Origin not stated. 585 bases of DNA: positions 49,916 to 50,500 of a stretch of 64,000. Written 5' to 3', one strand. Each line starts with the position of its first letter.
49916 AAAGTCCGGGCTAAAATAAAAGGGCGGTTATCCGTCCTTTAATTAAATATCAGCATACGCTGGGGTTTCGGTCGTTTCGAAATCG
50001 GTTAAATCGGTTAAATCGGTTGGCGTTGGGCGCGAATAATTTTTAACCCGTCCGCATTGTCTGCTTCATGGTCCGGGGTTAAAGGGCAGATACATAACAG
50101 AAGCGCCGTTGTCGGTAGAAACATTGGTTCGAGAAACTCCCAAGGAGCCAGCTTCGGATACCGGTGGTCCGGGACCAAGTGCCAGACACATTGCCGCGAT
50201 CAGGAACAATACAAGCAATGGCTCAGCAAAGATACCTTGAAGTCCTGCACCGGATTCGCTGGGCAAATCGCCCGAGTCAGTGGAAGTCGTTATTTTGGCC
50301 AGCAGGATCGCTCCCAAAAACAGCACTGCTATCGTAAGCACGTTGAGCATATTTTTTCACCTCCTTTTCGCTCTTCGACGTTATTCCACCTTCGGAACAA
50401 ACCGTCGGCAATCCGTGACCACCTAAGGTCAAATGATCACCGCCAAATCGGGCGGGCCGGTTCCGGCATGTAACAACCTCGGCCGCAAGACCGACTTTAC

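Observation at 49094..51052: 1.96-kb region without conventional genes, the largest gap in an otherwise compact window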

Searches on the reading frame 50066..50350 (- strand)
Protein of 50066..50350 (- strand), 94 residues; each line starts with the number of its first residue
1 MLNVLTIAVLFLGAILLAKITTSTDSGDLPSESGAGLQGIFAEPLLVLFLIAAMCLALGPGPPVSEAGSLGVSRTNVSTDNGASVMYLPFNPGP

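Call 9: find_encoding_contigs(protein=window:50066-50350:-, flank=10000, max_places=10)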
Protein window:50066-50350:- (94 aa): 18 contigs read that carry it; 6 places shown.
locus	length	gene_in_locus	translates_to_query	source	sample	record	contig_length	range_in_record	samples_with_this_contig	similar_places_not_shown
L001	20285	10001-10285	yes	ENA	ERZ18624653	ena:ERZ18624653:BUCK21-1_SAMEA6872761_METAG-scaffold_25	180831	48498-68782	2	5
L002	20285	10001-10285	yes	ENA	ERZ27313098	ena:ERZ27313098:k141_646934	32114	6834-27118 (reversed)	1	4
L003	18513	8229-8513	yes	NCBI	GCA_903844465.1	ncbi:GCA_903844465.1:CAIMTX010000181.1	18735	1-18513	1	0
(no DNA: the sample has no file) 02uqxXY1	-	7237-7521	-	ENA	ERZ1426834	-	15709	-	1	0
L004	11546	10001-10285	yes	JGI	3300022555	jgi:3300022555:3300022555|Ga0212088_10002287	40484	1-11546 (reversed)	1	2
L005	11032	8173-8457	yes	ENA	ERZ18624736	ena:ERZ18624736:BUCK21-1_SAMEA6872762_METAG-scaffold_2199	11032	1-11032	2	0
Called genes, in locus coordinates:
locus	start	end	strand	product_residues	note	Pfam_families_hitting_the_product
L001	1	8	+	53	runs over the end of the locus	-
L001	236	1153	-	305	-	PF01259:SAICAR_synt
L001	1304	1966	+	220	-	-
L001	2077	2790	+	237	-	-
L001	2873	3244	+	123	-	-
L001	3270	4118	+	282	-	PF05822:UMPH-1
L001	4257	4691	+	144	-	-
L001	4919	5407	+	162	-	-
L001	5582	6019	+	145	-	-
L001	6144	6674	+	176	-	PF13328:HD_4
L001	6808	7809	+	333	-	PF02618:YceG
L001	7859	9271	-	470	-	PF00206:Lyase_1, PF08328:ASL_C, PF10397:ADSL_C (faint)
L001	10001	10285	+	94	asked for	-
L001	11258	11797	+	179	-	-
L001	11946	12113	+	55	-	-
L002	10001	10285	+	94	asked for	-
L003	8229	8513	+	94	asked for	-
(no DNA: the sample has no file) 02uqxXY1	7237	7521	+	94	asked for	-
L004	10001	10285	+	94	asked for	-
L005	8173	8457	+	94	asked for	-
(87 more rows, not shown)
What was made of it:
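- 50066..50364 (-): Extended SD (50364-50357) plus p94, a 94-aa protein with two predicted hydrophobic helices, an invariant GPGPP motif (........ in most members) and a Ser/Gly-rich tail. Called by public annotations (call 9).
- Checked: Public gene calls include the 94-aa ORF, leaving gaps of 729 and 972 nt (call 9).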

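Call 20: search_protein_representatives(protein=window:50066-50350:-)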
Query: 94 residues. Proteins with E-value up to 0.001 (for the whole library): 7; up to 1e-10: 3; up to 1e-30: 1. The best 7 are listed.
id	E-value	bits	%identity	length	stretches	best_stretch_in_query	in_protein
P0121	4.0e-51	187.0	99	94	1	1-94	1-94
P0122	4.1e-17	78.3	51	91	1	1-91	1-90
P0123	1.3e-14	70.3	51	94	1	1-86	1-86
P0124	2.0e-06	44.2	49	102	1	2-69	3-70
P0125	8.1e-06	42.2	38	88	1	1-92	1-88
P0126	1.5e-04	38.2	44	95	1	6-86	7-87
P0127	3.9e-04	36.9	39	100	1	10-91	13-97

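Call 23: find_related_loci(query=A2, collection=metagenome_contigs, flank=4000)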
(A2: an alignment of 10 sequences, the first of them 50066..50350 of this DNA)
Query A2 (94 aa) in metagenome_contigs; peptide patterns used: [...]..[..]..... (x = any residue, [..] = any of these).
67 stretches matched a pattern; 1 encode a relative of the query (tblastn E <= 1e-3); 1 distinct loci.
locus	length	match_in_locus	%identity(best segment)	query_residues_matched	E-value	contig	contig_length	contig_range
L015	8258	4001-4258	60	1-87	1e-25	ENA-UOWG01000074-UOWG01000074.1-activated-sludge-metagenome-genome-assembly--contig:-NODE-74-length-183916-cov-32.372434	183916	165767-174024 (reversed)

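Call 24: find_related_loci(query=A2, collection=genome_contigs, flank=4000)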
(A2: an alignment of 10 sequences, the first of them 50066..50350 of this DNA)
Query A2 (94 aa) in genome_contigs; peptide patterns used: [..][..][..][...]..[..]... (x = any residue, [..] = any of these).
52 stretches matched a pattern; 1 encode a relative of the query (tblastn E <= 1e-3); 1 distinct loci.
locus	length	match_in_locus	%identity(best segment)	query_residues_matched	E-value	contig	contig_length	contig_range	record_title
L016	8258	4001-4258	60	1-87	1e-25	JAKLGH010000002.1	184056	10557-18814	MAG: Patescibacteria group bacterium isolate RA.bin35 RA.bin35_2, whole genome shotgun sequence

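Call 25: find_homologous_proteins(query=A2, max_evalue=0.01)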
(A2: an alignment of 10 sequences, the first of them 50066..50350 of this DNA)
Query A2 (10 sequences) (94 aa, profile of the alignment): 14 proteins with E <= 0.01 among 8000 candidates.
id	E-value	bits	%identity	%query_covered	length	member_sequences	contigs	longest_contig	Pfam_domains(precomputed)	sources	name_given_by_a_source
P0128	2.3e-34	135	60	93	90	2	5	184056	-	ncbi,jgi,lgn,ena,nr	ncbi:MAG TPA: hypothetical protein P5080_01335 [Candidatus Paceibacterota bacterium]|nr:hypothetical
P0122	3.6e-34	134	51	97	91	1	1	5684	-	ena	-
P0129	2.4e-33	132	54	98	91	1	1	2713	-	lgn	-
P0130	1.0e-31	127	51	89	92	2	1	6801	-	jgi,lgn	jgi:hypothetical protein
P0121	1.0e-31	127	99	100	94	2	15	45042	-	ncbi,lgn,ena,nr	ncbi:MAG: hypothetical protein NTX14_02095 [Candidatus Nealsonbacteria bacterium]|nr:hypothetical pr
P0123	4.2e-31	125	50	98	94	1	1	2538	-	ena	-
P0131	1.2e-30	123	64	98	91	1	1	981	-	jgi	-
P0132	2.2e-30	122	63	97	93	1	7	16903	-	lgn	-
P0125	1.1e-25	107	36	98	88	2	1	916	-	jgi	-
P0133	1.6e-24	104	59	70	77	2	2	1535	-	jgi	jgi:hypothetical protein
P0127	2.3e-24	103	45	59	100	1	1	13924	-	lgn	-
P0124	2.2e-23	100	48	73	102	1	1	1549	-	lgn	-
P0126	3.3e-22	96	46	63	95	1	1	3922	-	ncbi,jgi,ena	-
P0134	3.3e-18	83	39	91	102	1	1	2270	-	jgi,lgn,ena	-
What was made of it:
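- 50066..50364 (-): The family has 14 clusters (calls 20, 25; A2, A8).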

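Call 26: find_encoding_contigs(protein=P0132, flank=5000, max_places=2)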
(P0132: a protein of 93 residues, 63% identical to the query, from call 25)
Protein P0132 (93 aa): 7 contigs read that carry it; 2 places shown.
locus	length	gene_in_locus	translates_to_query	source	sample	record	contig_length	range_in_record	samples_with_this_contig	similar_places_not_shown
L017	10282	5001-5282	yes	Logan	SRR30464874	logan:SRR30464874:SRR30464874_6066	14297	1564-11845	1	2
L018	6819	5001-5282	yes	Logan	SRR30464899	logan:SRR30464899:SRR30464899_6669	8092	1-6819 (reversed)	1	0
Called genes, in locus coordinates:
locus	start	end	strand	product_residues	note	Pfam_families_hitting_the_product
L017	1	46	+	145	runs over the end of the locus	-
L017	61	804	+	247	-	PF00571:CBS (faint)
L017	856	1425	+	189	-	PF13328:HD_4, PF01966:HD (faint)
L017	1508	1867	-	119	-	-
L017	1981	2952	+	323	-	PF02618:YceG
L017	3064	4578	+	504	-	PF00206:Lyase_1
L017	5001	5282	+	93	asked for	-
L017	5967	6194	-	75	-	-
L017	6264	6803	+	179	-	-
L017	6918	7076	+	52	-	-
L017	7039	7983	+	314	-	PF01784:DUF34_NIF3 (faint)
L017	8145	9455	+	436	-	PF00768:Peptidase_S11, PF13354:Beta-lactamase2 (weak)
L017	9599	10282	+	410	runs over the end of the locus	PF00438:S-AdoMet_synt_N, PF02772:S-AdoMet_synt_M, PF02773:S-AdoMet_synt_C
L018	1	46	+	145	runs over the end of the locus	-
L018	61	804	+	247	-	PF00571:CBS (faint)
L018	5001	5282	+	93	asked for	-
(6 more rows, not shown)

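Call 27: find_encoding_contigs(protein=P0127, flank=5000, max_places=2)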
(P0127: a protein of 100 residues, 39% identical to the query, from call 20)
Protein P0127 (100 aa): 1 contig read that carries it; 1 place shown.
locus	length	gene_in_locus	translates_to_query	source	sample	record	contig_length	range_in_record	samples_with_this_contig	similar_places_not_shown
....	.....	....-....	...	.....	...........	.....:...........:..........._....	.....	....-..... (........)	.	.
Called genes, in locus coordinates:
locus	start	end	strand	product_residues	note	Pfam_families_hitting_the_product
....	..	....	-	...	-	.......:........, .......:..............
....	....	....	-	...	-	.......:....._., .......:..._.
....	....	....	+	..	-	-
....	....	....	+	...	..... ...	-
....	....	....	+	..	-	-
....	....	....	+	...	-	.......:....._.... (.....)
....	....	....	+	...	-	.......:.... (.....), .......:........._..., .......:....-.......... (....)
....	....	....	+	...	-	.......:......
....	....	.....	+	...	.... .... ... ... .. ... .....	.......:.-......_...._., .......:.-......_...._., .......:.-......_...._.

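Call 28: find_encoding_contigs(protein=P0130, flank=5000, max_places=2)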
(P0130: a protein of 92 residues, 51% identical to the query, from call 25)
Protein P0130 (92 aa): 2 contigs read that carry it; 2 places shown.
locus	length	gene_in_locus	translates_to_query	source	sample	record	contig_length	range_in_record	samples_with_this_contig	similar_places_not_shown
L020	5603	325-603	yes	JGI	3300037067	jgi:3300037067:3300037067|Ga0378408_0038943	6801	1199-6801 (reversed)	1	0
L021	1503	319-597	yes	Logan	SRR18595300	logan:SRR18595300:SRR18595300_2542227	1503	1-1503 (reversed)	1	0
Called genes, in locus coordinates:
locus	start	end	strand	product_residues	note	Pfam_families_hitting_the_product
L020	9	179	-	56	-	-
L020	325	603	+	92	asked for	-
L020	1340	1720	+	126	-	-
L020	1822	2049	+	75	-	-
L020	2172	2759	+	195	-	-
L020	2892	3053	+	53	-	-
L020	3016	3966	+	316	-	PF01784:DUF34_NIF3 (faint)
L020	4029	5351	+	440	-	PF00768:Peptidase_S11, PF13354:Beta-lactamase2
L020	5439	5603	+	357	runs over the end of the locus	PF05559:DUF763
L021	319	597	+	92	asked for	-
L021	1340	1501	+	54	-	?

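Call 29: find_encoding_contigs(protein=P0122, flank=5000, max_places=2)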
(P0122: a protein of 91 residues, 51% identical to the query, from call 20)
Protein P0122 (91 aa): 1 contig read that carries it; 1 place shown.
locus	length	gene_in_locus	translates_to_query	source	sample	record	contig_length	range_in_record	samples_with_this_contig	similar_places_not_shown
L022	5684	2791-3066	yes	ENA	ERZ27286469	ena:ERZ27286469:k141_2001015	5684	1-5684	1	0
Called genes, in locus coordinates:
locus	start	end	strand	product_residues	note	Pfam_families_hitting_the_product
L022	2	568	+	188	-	?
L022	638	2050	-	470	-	PF00206:Lyase_1, PF08328:ASL_C, PF10397:ADSL_C (weak)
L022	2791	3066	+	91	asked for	-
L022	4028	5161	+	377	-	PF02384:N6_Mtase (faint), PF07669:Eco57I (weak)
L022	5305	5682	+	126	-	?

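Call 38: search_protein_families(library=pfam, proteins=[window:50066-50350:-], max_evalue=10)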
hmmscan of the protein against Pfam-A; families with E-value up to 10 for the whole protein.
window:50066-50350:- (94 aa): 0 families

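Call 39: search_protein_families(library=ncbifam, proteins=[window:50066-50350:-], max_evalue=10)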
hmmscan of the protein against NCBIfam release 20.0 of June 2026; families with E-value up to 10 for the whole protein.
window:50066-50350:- (94 aa): 0 families

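Call 46: find_encoding_contigs(protein=P0126, flank=4000, max_places=2)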
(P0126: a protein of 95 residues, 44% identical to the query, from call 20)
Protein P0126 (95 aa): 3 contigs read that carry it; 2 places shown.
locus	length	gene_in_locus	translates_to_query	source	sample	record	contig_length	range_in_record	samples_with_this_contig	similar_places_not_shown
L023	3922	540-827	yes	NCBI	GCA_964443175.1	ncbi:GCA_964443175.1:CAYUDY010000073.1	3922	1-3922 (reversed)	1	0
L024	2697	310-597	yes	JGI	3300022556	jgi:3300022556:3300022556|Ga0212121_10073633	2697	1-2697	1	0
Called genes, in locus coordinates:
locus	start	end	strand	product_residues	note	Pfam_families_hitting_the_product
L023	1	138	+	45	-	?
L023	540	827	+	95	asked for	-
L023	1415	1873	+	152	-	PF00072:Response_reg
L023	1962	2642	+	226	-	-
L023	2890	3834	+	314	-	PF01784:DUF34_NIF3 (faint)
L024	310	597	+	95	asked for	-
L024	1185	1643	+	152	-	PF00072:Response_reg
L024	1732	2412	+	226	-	-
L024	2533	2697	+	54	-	?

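Call 47: find_encoding_contigs(protein=P0123, flank=4000, max_places=2)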
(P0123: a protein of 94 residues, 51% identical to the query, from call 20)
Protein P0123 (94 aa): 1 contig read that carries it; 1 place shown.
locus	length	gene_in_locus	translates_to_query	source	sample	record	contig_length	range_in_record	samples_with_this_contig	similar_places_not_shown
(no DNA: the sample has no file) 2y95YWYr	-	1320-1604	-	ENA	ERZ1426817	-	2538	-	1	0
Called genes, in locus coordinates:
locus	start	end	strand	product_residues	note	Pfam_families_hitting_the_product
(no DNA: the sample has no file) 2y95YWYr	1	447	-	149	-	?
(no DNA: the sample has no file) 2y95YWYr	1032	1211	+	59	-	-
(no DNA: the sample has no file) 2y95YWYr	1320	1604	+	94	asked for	-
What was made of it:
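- Tried and rejected: One relative (P0123) had no DNA on file (call 47).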

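Call 48: find_encoding_contigs(protein=P0129, flank=4000, max_places=2)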
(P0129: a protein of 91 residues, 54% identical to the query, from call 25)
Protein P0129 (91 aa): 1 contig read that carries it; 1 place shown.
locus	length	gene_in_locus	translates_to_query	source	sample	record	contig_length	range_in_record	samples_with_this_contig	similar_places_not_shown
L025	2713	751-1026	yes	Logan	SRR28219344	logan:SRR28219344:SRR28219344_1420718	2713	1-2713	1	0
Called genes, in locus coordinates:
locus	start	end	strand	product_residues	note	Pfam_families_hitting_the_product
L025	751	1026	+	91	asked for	-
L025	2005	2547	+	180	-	-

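Call 68: predict_structure(alignment_id=A8)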
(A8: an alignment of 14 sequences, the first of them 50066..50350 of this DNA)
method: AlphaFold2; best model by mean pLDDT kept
length: 94 residues; sequences in the alignment: 14
mean_pLDDT: 62.7   pTM: 0.27
mean pLDDT of the five models: 62.7, 61.1, 61.1, 59.3, 57.6
residues with pLDDT >= 90: 0; 70-90: 33; 50-70: 43; < 50: 18
segments of 3 or more residues with pLDDT < 50: 68-77
pLDDT, mean of each block of 10 residues (from residue 1): 78 79 57 52 71 79 55 48 51 47
secondary structure, 60 per line:
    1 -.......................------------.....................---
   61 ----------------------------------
elements in order: H2-24 H37-57
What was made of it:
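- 50066..50364 (-): AlphaFold2 predicts helices 2-24 and 37-57 and a disordered tail (call 68).
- The p94 family is real: 14 clusters (call 25) and two predicted helices (call 68).
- Tried and rejected: The rerun gave a low-confidence helical hairpin (pLDDT 62.7, call 68), so I did not run a fold search.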

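Call 79: search_protein_families(library=phrogs, proteins=[window:50066-50350:-], max_evalue=1)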
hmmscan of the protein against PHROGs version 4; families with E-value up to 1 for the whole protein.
window:50066-50350:- (94 aa): 0 families

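Call 80: search_protein_families(library=padloc, proteins=[window:50066-50350:-], max_evalue=1)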
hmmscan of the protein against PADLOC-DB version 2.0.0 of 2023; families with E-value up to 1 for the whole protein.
window:50066-50350:- (94 aa): 0 families

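Call 81: search_solved_structures(query=A8, max_evalue=1)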
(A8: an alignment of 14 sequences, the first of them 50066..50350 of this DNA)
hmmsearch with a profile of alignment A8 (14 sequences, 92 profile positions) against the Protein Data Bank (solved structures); distinct sequences matched with E-value up to 1: 0.
